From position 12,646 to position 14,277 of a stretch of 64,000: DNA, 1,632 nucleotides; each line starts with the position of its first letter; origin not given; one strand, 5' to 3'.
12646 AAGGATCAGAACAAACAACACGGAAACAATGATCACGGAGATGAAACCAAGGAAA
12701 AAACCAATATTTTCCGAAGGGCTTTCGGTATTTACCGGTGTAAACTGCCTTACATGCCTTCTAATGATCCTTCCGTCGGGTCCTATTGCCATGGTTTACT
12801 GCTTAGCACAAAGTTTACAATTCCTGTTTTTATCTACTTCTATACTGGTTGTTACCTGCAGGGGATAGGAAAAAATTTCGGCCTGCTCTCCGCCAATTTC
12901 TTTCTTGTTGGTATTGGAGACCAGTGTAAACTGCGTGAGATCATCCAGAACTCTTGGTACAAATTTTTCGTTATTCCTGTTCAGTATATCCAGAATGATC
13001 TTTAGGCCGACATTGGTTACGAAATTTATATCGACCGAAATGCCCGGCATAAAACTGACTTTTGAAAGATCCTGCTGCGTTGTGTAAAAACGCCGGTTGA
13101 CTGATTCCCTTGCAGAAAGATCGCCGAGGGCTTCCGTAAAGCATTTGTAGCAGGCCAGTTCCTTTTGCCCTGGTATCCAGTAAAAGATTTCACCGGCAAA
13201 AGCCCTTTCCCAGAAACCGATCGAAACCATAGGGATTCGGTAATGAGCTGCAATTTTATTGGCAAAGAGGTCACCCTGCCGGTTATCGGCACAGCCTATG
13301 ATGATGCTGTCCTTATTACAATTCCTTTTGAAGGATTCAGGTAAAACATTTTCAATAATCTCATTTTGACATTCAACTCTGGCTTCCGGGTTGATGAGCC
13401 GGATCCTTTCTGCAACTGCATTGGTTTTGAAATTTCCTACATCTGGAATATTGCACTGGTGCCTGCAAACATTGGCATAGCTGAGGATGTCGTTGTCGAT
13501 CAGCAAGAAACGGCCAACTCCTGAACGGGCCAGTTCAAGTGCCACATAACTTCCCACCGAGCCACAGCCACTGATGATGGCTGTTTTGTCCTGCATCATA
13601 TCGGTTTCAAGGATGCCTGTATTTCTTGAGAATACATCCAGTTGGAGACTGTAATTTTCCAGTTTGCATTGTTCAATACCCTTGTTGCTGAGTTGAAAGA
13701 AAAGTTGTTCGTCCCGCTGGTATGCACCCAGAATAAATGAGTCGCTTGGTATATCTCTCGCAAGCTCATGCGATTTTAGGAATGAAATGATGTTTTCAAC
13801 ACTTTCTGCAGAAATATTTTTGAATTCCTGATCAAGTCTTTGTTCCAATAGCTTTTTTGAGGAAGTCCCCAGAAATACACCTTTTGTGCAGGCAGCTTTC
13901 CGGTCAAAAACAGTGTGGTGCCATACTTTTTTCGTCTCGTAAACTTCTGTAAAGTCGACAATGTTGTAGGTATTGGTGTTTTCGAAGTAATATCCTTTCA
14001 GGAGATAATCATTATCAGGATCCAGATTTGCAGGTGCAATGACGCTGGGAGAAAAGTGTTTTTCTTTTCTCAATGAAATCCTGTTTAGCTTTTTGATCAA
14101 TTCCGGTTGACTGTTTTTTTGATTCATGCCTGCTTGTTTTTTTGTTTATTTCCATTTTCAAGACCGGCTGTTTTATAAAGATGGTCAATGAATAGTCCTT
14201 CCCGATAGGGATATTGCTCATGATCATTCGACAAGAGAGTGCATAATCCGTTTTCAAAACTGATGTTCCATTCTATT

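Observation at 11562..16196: Six-gene operon built around an E2-like / JAB / E1-like core with no ubiquitin-like gene and no CD-NTase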

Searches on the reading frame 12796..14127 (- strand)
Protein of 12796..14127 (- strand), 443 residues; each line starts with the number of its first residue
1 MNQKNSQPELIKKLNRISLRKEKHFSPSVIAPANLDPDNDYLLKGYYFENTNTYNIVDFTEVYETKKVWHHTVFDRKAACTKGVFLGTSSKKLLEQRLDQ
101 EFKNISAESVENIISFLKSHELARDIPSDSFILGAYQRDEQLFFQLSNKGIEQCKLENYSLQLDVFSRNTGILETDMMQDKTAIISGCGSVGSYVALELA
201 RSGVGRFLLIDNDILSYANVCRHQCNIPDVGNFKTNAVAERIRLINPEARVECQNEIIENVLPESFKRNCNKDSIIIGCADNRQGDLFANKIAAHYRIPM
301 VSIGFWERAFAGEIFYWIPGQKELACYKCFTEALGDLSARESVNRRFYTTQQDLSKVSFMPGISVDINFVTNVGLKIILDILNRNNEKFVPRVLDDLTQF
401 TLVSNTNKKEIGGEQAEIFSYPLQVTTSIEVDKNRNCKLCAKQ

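Call 3: search_protein_families(library=pfam, proteins=[window:12796-14127:-], max_evalue=1)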
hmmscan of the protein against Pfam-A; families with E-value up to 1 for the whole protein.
window:12796-14127:- (443 aa): 5 families
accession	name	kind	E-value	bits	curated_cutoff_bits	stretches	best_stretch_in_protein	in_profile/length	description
PF00899.27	ThiF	-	9.2e-26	90.9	28.1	1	175-333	15-167/238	ThiF family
PF02558.23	ApbA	-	0.0072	16.4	22.2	1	185-236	3-52/150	Ketopantoate reductase PanE/ApbA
PF02254.24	TrkA_N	-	0.026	15.3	23.8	1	184-215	2-32/116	TrkA-N domain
PF22714.1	SNaCT8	-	0.031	14.8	27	1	52-125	63-134/164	Short NACHT-associated C-Terminal domain, family 8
PF00208.27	ELFV_dehydrog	-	0.19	11.8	23.4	1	175-203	27-55/241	Glutamate/Leucine/Phenylalanine/Valine dehydrogenase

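Call 4: search_protein_families(library=padloc, proteins=[window:12796-14127:-], max_evalue=1)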
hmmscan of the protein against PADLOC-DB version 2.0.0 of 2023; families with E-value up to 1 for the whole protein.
window:12796-14127:- (443 aa): 32 families (the best 25 are shown)
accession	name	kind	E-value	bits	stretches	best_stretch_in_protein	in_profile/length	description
PDLC00855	E1-E2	-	1.1e-29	102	1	91-312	209-434/579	E1-E2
PDLC00836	E1-E2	-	2e-24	84.1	1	175-307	336-468/602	E1-E2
PDLC00837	E1-E2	-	2.1e-23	80.9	1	176-331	321-480/593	E1-E2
PDLC00850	E1-E2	-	3.4e-22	76.6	1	179-303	314-438/566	E1-E2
PDLC00832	E1-E2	-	2.6e-21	73.4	1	149-282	309-440/588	E1-E2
PDLC00829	E1-E2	-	8.2e-21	72.6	1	175-379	166-367/426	E1-E2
PDLC00848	E1-E2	-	1.1e-20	71.5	1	169-280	364-473/607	E1-E2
PDLC00840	E1-E2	-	6.5e-20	69.6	1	174-385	207-418/458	E1-E2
PDLC00839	E1-E2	-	9.1e-20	68.4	1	147-289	341-479/602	E1-E2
PDLC00856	E1-E2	-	1.5e-19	67.9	1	166-282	308-422/573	E1-E2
PDLC00831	E1-E2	-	1.1e-18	65.4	1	170-331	308-468/578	E1-E2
PDLC00847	E1-E2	-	2.6e-18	63.7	1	175-302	281-406/523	E1-E2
PDLC00844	E1-E2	-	1.3e-17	61.6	1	168-284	265-380/489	E1-E2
PDLC00830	E1-E2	-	2e-17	60.7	1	138-309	270-436/551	E1-E2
PDLC00828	E1-E2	-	1.2e-16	59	1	177-339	172-332/431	E1-E2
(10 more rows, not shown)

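Call 5: search_protein_families(library=ncbifam, proteins=[window:12796-14127:-], max_evalue=1)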
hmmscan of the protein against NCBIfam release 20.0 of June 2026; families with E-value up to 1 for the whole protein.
window:12796-14127:- (443 aa): 26 families (the best 25 are shown)
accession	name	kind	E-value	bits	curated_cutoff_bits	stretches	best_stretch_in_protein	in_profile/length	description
NF006395.0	PRK08644.1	equivalog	1.4e-20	73.8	159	1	175-284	25-131/215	sulfur carrier protein ThiS adenylyltransferase ThiF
TIGR02356.1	adenyl_thiF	equivalog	1.5e-19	70.2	275.25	1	176-332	17-167/203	thiazole biosynthesis adenylyltransferase ThiF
TIGR02354.1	thiF_fam2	equivalog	9.5e-18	64.8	152.2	1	167-290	9-129/200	thiamine biosynthesis protein ThiF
NF058523.1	6A-MBL_cap2_3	equivalog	1.6e-17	63.3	320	1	179-264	297-378/665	anti-phage 6A-MBL system cap2_3 protein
NF004281.0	PRK05690.1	subfamily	3.5e-16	59.2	266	1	174-336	26-183/250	molybdopterin-synthase adenylyltransferase MoeB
NF006444.0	PRK08762.1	equivalog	6.7e-15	54.6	449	1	178-330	145-294/387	molybdopterin-synthase adenylyltransferase MoeB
NF011696.0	PRK15116.1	equivalog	6.6e-13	48.9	304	1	177-302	27-151/268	tRNA cyclic N6-threonylcarbamoyladenosine(37) synthase TcdA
NF009123.0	PRK12475.1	subfamily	1.8e-12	47.2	510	1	168-333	12-173/338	MoeB/ThiF family adenylyltransferase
TIGR02355.1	moeB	equivalog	1.8e-11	43.9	376.55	1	176-336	20-175/240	molybdopterin-synthase adenylyltransferase MoeB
NF006077.0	PRK08223.1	equivalog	3.1e-11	42.8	266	1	164-260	9-109/296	hypothetical protein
NF004111.0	PRK05600.1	equivalog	1.5e-10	40.7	437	1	171-301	32-160/371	ThiF family adenylyltransferase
NF047750.1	SAMPActivE1UbaA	equivalog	2.6e-10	40.1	450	1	169-331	21-177/270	SAMP-activating enzyme E1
NF011424.0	PRK14851.1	subfamily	4.5e-10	38.2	1170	1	162-252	22-116/679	hypothetical protein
NF006204.0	PRK08328.1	equivalog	1.5e-08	34.6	339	1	155-321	6-165/231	hypothetical protein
NF005646.0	PRK07411.1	equivalog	8.5e-07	28.4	633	1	170-282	28-138/390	molybdopterin-synthase adenylyltransferase MoeB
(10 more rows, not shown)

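Call 7: find_homologous_proteins(query=window:12796-14127:-, max_evalue=0.00001)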
Query window:12796-14127:- (443 aa): 2071 proteins with E <= 0.00001 among 8000 candidates; the best 120 are listed.
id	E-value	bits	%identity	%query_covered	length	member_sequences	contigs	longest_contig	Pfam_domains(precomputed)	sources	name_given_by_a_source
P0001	4.0e-296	1000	100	100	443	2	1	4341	PF00899.28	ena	-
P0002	2.4e-184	631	64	99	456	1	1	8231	PF00899.28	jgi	jgi:molybdopterin/thiamine biosynthesis adenylyltransferase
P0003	1.0e-160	553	57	99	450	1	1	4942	PF00899.28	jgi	jgi:molybdopterin/thiamine biosynthesis adenylyltransferase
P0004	1.4e-160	553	57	99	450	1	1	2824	PF00899.28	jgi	jgi:molybdopterin/thiamine biosynthesis adenylyltransferase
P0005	2.3e-160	552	58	100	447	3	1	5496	PF00899.28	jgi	-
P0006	2.6e-158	546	57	99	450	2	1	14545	PF00899.28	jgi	jgi:molybdopterin/thiamine biosynthesis adenylyltransferase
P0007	3.9e-157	542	56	97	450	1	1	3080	PF00899.28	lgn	-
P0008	2.5e-156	539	57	97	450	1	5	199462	PF00899.28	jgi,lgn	jgi:molybdopterin/thiamine biosynthesis adenylyltransferase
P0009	2.8e-156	539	59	97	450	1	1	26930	PF00899.28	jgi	jgi:molybdopterin/thiamine biosynthesis adenylyltransferase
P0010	6.4e-156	538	56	99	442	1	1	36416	PF00899.28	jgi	-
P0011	4.9e-155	535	55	99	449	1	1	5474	PF00899.28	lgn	-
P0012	6.9e-155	534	55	100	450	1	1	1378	PF00899.28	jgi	jgi:molybdopterin/thiamine biosynthesis adenylyltransferase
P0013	7.3e-154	531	55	100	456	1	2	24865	PF00899.28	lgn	-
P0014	2.0e-153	529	56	97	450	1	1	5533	PF00899.28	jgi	jgi:molybdopterin/thiamine biosynthesis adenylyltransferase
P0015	1.5e-151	523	56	99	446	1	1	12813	PF00899.28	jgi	jgi:molybdopterin/thiamine biosynthesis adenylyltransferase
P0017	2.1e-148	513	58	91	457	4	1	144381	PF00899.28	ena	-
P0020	5.1e-141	489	52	100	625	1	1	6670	PF14464.12,PF00899.28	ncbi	-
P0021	3.1e-140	486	53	99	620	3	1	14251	PF14464.12,PF00899.28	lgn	-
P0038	5.4e-112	393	59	70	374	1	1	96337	PF00899.28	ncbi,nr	ncbi:MAG: ThiF family adenylyltransferase [Blautia sp.]|nr:ThiF family adenylyltransferase [Blautia 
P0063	2.0e-109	384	54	75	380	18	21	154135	PF00899.28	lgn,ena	-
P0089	1.3e-108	382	57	68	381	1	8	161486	PF00899.28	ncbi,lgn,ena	-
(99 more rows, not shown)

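Call 8: find_encoding_contigs(protein=P0008, flank=8000, max_places=3)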
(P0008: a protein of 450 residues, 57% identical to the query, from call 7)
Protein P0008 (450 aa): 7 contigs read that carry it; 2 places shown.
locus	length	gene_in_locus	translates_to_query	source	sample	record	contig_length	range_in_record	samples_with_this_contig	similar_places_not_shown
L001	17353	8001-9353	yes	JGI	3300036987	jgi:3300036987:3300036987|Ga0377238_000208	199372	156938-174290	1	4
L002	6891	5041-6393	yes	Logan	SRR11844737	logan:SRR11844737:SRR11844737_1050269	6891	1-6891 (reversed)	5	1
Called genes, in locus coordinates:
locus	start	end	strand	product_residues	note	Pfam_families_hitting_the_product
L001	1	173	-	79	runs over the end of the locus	-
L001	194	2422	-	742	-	-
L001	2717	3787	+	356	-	PF01757:Acyl_transf_3, PF07786:HGSNAT_cat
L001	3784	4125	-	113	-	PF01155:HypA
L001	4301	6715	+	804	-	PF26696:PTL_trimer, PF09603:Fib_succ_major, PF26707:DUF8237 (faint), PF09603:Fib_succ_major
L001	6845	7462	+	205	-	PF26395:E2-CBASS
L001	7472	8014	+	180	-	PF14464:Prok-JAB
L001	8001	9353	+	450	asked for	PF00899:ThiF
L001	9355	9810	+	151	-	-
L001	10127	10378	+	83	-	PF01455:HupF_HypC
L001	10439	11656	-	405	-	PF07676:PD40 (faint), PF26549:Tricorn_N, PF26550:Tricorn_2nd (faint)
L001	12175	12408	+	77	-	PF10543:ORF6N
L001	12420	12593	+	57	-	-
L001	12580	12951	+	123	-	PF01850:PIN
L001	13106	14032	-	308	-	-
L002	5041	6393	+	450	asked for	PF00899:ThiF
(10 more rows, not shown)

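Call 9: find_encoding_contigs(protein=P0017, flank=8000, max_places=2)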
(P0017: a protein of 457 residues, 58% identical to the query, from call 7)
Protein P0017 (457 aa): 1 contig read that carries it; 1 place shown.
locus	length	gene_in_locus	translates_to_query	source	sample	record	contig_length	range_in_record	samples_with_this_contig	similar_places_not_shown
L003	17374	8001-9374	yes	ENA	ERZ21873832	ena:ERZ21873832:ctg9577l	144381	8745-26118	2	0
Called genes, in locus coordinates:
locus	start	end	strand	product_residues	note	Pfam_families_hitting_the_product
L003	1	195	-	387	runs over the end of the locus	PF12899:Glyco_hydro_100, PF06202:GDE_C (weak)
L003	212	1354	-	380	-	PF20706:GT4-conflict, PF00534:Glycos_transf_1, PF13692:Glyco_trans_1_4, PF13524:Glyco_trans_1_2 (faint)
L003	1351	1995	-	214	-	PF02585:PIG-L (weak)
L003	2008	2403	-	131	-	-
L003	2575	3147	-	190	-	PF01145:Band_7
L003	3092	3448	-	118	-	PF01145:Band_7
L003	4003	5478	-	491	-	PF04041:Glyco_hydro_130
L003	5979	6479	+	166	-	PF09346:SMI1_KNR4 (weak), PF14568:SUKH_6 (weak)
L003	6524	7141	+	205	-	PF26395:E2-CBASS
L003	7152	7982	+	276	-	PF14464:Prok-JAB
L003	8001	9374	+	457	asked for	PF00899:ThiF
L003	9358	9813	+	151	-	-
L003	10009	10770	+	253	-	-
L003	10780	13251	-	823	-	PF00690:Cation_ATPase_N, PF00122:E1-E2_ATPase, PF00702:Hydrolase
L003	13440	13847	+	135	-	PF00472:RF-1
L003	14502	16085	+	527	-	PF02872:5_nucleotid_C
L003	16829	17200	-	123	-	-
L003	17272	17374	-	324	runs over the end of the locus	PF14249:Tocopherol_cycl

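Call 10: find_encoding_contigs(protein=P0038, flank=8000, max_places=2)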
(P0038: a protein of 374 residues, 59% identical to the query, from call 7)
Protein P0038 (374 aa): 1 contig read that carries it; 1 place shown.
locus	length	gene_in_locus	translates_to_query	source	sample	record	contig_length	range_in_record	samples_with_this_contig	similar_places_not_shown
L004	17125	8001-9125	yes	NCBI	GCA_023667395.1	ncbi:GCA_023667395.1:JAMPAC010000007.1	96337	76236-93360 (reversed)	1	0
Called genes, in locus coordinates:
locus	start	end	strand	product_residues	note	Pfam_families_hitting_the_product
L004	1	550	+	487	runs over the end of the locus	PF01656:CbiA, PF13500:AAA_26 (faint), PF07685:GATase_3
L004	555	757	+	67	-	PF04071:zf-like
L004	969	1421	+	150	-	PF14096:DUF4274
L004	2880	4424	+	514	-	PF07556:DUF1538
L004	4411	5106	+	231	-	PF00543:P-II (faint)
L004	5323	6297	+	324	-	PF14659:Phage_int_SAM_3, PF00589:Phage_integrase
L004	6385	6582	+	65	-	-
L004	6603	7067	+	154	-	PF26395:E2-CBASS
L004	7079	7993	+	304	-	PF14464:Prok-JAB (weak)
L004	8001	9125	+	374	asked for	PF00899:ThiF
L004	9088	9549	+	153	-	-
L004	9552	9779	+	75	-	-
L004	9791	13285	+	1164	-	PF01580:FtsK_SpoIIIE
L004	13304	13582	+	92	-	-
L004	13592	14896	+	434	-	-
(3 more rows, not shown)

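Call 23: find_related_loci(query=A1, collection=genome_contigs, flank=8000)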
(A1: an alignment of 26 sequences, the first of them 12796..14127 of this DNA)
Query A1 (443 aa) in genome_contigs; peptide patterns used: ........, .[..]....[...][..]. (x = any residue, [..] = any of these).
286 stretches matched a pattern; 135 encode a relative of the query (tblastn E <= 1e-3); the best 80 are kept; 80 distinct loci.
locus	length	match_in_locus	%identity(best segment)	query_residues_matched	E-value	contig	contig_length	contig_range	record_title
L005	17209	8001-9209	57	40-441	2e-152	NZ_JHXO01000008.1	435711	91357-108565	Prolixibacter bellariivorans ATCC BAA-1284 T426DRAFT_scaffold00006.6_C, whole genome shotgun sequence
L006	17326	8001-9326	53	3-442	1e-150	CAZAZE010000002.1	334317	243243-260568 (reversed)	MAG TPA_asm: uncultured Bacteroidales bacterium isolate SRP278314_co2_178 genome assembly, contig: NODE_22_length_334317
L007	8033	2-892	68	136-440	9e-141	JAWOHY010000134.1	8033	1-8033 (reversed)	MAG: Bacteroidales bacterium isolate CWP5-1.bin.50 k191_1388413, whole genome shotgun sequence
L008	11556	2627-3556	61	137-439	8e-120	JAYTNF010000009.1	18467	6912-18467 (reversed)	MAG: Cytophagales bacterium isolate GFS_3882 GFS_3882_8, whole genome shotgun sequence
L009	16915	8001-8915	59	133-440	9e-116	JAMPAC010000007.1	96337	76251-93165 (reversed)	MAG: Blautia sp. isolate NALB_7811_2 Scaffold_#7__SCF_007___96337_bp, whole genome shotgun sequence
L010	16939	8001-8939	56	124-440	4e-115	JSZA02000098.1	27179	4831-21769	Candidatus Thiomargarita nelsonii isolate Hydrate Ridge NODE_338_length_27182_cov_195.708_ID_675, whole genome shotgun s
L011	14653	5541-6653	48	11-431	1e-113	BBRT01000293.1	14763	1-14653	Candidatus Symbiothrix dinenymphae DNA, contig: NODE_63, strain: B4-10h, whole genome shotgun sequence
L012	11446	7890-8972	48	22-431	6e-114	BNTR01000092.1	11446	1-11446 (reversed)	Bacteroidia bacterium MS495-7 DNA, sequence092, whole genome shotgun sequence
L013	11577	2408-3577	48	43-436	7e-112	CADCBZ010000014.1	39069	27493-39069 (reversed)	MAG: uncultured Prevotellaceae bacterium isolate RUG14503 genome assembly, contig: RUG14503_asm_14, whole genome shotgun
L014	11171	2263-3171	57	135-440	6e-112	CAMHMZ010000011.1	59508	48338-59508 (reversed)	MAG: uncultured Clostridia bacterium isolate SRR11784281_bin.87_metaWRAP_v1.3_MAG genome assembly, contig: ERZ12203356.4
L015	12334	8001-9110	47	12-431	1e-111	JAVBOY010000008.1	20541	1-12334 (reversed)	MAG: Lentimicrobiaceae bacterium isolate EPI_MAG_00121 c_000001184472, whole genome shotgun sequence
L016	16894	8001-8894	57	129-431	8e-112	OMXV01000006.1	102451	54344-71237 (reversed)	uncultured Prevotellaceae bacterium isolate RUG071 genome assembly, contig: scaffold_29, whole genome shotgun sequence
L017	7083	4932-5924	54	99-431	2e-111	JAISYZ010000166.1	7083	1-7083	MAG: Prevotellaceae bacterium isolate Nc350_bin61 k119_4204321, whole genome shotgun sequence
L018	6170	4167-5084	56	131-440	1e-110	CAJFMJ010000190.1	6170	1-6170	uncultured Neglecta sp isolate Chicken_7_mag_124 genome assembly, contig: MAGpy_11413_7_idba_bin_124_fascaffold_14627, w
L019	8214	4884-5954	48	27-432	1e-110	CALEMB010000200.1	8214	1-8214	MAG TPA_asm: uncultured Bacteroidales bacterium isolate ERR833214_bin.43_CONCOCT_v1.1_MAG genome assembly, contig: ERZ80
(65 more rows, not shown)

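Call 27: find_encoding_contigs(protein=P0089, flank=10000, max_places=2)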
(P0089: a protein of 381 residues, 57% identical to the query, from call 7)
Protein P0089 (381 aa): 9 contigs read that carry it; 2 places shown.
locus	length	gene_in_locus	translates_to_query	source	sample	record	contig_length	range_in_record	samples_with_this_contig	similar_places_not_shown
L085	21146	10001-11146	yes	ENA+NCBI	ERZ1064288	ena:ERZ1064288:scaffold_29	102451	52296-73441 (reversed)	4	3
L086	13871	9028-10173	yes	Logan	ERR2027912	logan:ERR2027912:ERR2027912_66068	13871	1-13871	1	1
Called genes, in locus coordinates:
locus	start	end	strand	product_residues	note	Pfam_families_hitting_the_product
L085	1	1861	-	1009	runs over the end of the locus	PF01565:FAD_binding_4, PF02913:FAD-oxidase_C, PF13183:Fer4_8 (weak)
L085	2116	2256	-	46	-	-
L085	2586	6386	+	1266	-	PF14237:GYF_2 (faint), PF01580:FtsK_SpoIIIE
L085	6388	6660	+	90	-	PF06013:WXG100 (weak)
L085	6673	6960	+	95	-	-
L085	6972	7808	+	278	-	-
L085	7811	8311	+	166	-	-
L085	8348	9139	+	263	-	PF26395:E2-CBASS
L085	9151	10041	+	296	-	PF14464:Prok-JAB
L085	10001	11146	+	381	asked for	PF00899:ThiF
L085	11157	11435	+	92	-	-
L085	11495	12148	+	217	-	-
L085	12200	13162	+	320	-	PF08238:Sel1 (faint), PF03144:GTP_EFTU_D2 (faint)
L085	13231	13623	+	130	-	-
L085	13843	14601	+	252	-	-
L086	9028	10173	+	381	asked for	PF00899:ThiF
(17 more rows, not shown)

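Call 28: find_encoding_contigs(protein=P0063, flank=10000, max_places=2)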
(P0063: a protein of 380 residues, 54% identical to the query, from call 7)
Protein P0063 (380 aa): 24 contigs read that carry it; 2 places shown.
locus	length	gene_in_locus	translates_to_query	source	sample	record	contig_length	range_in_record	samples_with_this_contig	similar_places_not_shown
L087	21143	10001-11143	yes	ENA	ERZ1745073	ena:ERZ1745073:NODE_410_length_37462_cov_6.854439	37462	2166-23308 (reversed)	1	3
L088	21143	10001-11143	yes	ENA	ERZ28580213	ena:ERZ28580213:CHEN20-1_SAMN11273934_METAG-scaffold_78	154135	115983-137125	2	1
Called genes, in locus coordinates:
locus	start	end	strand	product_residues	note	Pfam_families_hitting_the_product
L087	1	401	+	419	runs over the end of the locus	PF00512:HisKA, PF02518:HATPase_c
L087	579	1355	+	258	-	PF01381:HTH_3 (weak), PF05685:Uma2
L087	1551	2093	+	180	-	PF00210:Ferritin, PF02915:Rubrerythrin, PF21349:RUBY_RBDX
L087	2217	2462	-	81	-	PF01638:HxlR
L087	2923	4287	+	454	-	-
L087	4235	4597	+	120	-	PF08902:DUF1848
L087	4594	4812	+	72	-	-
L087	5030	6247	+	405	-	PF13173:AAA_14, PF13635:DUF4143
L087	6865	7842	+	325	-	PF14659:Phage_int_SAM_3 (weak), PF00589:Phage_integrase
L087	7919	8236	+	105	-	PF13560:HTH_31 (weak), PF01381:HTH_3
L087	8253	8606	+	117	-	-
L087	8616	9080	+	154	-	PF26395:E2-CBASS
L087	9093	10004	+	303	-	PF14464:Prok-JAB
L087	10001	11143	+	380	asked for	PF00899:ThiF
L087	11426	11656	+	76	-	-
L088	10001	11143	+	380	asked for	PF00899:ThiF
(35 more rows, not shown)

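Call 38: find_encoding_contigs(protein=P0002, flank=8000, max_places=2)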
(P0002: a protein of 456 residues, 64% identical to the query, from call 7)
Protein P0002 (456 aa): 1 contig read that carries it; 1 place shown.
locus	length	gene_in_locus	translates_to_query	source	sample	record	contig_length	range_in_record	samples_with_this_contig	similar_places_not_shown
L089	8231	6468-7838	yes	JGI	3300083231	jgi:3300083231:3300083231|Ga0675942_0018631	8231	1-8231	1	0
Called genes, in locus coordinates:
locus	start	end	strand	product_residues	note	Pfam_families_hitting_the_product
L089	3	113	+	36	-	?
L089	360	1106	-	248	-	PF10988:DUF2807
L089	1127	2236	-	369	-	PF09411:PagL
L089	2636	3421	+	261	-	PF01503:PRA-PH (faint), PF03819:MazG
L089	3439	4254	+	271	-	PF01569:PAP2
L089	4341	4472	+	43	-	-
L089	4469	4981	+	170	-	PF14567:SUKH_5 (weak), PF09346:SMI1_KNR4, PF14568:SUKH_6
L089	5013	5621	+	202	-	PF26395:E2-CBASS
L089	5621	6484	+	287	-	PF14464:Prok-JAB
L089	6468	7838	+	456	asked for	PF00899:ThiF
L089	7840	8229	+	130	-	?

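Call 39: find_encoding_contigs(protein=P0010, flank=8000, max_places=2)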
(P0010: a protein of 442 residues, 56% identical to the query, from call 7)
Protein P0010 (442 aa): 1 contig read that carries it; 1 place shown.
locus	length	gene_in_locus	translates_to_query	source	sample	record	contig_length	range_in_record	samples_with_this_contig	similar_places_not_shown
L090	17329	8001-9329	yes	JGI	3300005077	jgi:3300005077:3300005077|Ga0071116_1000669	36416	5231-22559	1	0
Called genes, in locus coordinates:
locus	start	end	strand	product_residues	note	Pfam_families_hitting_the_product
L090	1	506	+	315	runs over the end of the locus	PF00686:CBM_20 (faint), PF18962:Por_Secre_tail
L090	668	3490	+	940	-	PF16328:DUF4961 (weak), PF00128:Alpha-amylase, PF18962:Por_Secre_tail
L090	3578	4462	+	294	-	PF01156:IU_nuc_hydro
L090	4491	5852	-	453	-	-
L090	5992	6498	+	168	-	PF09346:SMI1_KNR4, PF14568:SUKH_6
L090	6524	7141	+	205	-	PF26395:E2-CBASS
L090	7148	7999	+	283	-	PF14464:Prok-JAB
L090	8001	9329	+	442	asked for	PF00899:ThiF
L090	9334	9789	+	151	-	-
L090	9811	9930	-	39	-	-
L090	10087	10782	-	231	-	PF00027:cNMP_binding, PF13545:HTH_Crp_2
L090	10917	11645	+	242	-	-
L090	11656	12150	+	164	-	PF01899:MNHE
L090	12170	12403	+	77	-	PF04066:MrpF_PhaF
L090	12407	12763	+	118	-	PF03334:PhaG_MnhG_YufB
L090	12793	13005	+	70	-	PF13244:MbhD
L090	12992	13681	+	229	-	PF20501:MbhE, PF09878:EhaG (weak), PF04039:MnhB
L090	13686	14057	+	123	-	PF00420:Oxidored_q2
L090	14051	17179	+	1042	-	PF00361:Proton_antipo_M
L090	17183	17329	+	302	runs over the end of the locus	PF00146:NADHdh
